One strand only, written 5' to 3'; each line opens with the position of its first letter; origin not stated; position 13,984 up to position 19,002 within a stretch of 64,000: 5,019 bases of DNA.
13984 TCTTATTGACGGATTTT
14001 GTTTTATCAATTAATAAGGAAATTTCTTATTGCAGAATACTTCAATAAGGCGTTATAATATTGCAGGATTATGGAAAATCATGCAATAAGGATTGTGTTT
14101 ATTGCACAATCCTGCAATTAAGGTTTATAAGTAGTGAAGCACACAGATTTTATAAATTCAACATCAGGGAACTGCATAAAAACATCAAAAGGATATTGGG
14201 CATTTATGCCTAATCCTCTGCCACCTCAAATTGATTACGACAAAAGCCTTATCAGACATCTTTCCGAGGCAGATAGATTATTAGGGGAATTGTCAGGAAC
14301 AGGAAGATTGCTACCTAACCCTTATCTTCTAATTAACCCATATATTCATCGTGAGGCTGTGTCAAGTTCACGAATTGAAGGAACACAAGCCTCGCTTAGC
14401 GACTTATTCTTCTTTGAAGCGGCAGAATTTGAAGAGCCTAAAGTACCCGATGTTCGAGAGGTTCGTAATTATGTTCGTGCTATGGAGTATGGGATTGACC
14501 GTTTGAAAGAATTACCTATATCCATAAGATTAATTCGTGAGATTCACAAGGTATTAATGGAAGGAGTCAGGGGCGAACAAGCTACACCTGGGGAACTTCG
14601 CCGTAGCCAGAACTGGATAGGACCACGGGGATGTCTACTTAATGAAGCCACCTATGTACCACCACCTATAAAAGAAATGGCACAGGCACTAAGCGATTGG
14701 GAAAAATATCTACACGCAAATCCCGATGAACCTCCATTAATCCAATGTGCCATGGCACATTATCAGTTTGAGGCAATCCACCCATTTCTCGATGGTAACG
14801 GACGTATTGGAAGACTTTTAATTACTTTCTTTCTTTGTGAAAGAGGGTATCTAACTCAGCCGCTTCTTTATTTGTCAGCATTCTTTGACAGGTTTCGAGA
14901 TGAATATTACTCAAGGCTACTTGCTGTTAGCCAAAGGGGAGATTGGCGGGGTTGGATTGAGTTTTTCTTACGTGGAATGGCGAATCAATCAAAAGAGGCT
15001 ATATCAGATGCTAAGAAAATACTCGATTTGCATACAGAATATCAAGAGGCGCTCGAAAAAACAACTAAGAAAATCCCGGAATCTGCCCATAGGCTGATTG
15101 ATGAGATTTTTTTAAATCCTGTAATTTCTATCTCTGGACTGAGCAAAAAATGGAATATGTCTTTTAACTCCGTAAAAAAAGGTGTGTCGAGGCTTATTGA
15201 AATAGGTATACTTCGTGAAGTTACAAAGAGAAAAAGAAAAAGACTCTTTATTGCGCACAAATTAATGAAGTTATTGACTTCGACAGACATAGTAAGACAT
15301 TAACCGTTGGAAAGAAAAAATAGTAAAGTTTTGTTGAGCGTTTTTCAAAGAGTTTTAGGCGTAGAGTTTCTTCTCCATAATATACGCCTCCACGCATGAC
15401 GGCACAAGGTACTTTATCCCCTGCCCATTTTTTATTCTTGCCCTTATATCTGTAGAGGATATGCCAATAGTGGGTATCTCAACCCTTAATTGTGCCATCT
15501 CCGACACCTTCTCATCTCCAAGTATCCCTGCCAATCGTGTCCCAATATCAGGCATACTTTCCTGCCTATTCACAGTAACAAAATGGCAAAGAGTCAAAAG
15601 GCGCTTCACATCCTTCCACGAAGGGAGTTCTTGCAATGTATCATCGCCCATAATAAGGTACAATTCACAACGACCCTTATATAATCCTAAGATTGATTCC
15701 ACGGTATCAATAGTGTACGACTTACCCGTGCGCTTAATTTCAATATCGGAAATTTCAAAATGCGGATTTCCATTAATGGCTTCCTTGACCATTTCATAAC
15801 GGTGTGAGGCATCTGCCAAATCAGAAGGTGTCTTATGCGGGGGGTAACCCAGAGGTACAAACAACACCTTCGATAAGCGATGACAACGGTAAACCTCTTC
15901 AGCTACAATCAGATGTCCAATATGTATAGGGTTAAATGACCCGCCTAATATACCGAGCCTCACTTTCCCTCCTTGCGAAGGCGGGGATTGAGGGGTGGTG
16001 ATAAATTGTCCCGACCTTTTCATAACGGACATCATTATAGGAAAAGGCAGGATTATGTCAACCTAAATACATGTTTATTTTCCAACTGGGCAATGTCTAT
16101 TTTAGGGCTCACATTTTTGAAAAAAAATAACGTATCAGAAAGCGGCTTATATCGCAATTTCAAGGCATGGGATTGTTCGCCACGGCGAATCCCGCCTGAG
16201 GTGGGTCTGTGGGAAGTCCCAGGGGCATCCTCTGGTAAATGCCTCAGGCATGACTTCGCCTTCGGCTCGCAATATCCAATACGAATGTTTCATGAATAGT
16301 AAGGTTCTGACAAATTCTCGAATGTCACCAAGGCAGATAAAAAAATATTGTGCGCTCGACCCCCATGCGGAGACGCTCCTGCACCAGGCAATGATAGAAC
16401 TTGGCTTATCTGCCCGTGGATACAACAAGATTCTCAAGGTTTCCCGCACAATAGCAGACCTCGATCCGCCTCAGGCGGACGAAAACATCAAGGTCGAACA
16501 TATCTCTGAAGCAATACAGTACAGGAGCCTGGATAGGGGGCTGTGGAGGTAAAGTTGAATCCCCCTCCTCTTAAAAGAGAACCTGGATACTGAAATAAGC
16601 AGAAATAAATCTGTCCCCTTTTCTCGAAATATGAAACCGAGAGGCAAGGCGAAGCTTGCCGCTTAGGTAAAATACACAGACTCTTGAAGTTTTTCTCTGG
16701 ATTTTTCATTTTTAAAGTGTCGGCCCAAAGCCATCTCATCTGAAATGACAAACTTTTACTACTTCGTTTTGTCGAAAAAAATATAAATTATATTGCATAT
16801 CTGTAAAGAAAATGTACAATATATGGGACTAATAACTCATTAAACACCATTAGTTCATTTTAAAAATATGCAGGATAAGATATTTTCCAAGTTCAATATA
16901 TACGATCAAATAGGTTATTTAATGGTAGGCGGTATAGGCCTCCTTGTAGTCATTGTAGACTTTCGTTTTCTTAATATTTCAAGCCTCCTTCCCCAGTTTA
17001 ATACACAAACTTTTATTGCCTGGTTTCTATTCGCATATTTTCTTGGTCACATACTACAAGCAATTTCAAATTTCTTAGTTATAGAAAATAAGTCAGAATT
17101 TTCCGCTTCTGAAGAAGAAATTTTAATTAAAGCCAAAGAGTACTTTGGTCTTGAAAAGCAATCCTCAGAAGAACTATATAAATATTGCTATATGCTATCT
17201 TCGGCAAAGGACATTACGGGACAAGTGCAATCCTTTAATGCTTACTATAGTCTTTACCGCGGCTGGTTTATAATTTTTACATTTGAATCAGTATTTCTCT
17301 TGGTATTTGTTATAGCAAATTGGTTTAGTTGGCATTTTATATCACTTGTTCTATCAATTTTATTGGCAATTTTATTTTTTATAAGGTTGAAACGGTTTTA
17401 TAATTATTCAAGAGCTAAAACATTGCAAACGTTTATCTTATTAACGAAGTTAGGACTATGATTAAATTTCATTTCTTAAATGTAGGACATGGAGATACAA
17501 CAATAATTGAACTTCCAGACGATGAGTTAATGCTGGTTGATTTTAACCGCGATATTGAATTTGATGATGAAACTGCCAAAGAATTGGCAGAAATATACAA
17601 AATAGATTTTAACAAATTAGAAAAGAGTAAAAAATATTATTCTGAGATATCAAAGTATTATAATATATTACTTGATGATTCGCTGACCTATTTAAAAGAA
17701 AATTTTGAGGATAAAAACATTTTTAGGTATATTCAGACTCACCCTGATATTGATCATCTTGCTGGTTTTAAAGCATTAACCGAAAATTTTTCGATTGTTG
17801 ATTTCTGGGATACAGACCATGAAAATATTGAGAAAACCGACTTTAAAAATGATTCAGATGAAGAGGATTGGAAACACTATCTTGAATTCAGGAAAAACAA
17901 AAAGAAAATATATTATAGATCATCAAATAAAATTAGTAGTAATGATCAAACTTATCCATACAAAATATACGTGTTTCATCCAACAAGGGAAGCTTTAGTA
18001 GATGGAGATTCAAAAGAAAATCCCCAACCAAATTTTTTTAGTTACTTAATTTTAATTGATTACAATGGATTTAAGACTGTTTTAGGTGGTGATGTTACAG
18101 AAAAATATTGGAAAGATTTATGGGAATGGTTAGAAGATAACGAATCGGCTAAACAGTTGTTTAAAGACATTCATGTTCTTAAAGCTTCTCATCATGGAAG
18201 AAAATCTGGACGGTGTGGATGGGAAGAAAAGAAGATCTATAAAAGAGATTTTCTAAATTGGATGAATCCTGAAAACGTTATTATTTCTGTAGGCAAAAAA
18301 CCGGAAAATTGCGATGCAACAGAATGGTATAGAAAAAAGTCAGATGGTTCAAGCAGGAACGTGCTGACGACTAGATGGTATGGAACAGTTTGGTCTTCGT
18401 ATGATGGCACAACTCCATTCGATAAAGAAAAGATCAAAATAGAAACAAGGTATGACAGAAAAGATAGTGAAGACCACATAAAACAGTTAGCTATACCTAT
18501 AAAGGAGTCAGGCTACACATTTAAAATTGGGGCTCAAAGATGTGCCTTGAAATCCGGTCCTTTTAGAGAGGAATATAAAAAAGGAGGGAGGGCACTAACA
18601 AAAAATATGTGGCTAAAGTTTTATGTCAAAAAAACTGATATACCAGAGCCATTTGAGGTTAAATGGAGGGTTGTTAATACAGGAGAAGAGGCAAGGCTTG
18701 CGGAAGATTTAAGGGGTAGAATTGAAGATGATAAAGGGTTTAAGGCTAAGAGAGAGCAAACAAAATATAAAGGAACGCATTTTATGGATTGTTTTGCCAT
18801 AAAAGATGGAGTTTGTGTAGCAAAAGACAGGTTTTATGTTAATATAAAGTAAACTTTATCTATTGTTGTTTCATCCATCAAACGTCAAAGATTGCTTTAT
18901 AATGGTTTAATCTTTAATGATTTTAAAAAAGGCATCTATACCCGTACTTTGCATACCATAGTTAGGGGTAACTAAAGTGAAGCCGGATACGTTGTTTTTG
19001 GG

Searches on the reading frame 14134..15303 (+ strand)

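Call 43: search_protein_families(library=ncbifam, proteins=[window:14134-15303:+], max_evalue=0.00001)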
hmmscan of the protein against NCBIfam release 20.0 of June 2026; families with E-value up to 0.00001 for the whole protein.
window:14134-15303:+ (389 aa): 2 families
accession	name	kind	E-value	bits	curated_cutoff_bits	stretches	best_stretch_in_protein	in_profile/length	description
NF046030.1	ProtAdlyltaseSoFic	equivalog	4.1e-64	216.8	550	1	28-384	12-358/361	protein adenylyltransferase Fic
NF040876.1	RHE_PE00001_fam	equivalog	9.8e-07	28.3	250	1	184-370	194-366/371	RHE_PE00001 family protein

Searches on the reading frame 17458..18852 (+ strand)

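Call 43: search_protein_families(library=ncbifam, proteins=[window:17458-18852:+], max_evalue=0.00001)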
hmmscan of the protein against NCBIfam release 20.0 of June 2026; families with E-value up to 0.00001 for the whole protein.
window:17458-18852:+ (464 aa): 1 family
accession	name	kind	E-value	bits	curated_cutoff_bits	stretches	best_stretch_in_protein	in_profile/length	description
NF058524.1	6A-MBL_enzyme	equivalog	1.3e-07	31.1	220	0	166-247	175-255/346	anti-phage 6A-MBL system MBL-fold protein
